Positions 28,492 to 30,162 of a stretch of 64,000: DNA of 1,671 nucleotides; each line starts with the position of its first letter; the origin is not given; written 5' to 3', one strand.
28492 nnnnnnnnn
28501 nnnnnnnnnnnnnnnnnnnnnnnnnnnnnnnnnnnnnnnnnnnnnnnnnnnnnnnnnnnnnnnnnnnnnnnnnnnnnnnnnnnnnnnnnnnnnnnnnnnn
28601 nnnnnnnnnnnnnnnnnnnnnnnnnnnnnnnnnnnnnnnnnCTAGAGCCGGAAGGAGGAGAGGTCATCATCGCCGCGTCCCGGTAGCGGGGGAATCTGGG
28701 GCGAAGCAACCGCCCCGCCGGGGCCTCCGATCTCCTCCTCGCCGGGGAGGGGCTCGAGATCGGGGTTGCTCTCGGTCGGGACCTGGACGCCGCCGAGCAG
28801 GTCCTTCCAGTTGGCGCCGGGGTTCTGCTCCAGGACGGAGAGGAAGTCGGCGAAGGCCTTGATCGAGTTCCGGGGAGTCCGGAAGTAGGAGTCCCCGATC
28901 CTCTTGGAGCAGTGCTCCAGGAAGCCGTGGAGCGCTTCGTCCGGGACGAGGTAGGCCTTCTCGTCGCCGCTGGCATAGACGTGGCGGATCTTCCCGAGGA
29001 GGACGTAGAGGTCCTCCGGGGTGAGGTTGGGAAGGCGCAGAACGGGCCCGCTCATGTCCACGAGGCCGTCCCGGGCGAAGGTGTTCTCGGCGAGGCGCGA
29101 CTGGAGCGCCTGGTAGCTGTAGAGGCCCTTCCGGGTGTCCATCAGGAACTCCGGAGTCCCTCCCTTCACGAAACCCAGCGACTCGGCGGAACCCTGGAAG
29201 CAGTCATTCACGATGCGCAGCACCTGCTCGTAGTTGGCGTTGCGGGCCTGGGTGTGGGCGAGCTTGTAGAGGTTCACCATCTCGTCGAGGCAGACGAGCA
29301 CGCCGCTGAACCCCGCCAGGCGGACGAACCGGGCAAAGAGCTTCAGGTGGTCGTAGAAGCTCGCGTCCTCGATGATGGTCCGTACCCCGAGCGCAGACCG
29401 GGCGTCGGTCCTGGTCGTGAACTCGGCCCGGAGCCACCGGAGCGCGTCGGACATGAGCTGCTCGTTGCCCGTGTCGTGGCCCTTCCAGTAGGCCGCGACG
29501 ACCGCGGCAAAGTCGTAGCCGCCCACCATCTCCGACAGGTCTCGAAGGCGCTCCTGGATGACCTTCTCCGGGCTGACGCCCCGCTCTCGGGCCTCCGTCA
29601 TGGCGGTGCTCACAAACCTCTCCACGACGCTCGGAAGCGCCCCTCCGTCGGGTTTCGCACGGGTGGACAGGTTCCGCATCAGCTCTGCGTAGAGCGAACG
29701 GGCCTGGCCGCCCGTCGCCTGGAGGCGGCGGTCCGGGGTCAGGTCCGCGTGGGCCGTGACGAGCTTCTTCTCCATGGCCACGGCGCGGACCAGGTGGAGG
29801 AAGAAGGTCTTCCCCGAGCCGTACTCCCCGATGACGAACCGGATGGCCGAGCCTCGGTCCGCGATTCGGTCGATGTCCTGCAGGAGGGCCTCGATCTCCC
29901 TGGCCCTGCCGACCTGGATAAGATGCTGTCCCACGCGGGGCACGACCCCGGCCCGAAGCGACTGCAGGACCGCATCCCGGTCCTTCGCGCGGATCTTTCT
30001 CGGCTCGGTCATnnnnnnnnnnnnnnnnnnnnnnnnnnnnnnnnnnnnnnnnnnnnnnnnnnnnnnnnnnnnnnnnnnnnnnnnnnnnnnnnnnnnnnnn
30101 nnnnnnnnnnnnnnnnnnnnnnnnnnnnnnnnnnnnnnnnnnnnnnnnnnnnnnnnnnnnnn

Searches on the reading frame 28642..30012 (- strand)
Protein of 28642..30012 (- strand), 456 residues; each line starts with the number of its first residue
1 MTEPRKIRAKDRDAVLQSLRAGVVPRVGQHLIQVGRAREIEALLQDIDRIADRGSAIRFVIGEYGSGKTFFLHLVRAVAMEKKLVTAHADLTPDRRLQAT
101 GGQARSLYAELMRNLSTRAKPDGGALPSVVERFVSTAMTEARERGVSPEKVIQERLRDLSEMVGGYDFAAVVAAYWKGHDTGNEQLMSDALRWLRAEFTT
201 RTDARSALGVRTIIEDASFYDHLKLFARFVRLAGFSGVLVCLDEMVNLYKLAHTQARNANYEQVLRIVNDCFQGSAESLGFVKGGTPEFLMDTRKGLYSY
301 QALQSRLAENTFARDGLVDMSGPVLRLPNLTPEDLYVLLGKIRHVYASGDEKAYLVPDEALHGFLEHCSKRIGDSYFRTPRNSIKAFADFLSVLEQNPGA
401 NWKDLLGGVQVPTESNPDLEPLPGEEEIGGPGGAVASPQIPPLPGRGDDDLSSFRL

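Call 63: search_protein_families(library=padloc, proteins=[window:28642-30012:-], max_evalue=0.001)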
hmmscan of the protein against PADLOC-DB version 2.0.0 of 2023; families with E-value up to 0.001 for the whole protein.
window:28642-30012:- (456 aa): 2 families
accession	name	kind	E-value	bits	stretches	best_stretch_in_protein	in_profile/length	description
PDLC03959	SngB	-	6.6e-180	596.9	1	5-415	4-424/439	-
PDLC02494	BrxD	-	1.6e-43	147.5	1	7-397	4-401/440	BrxD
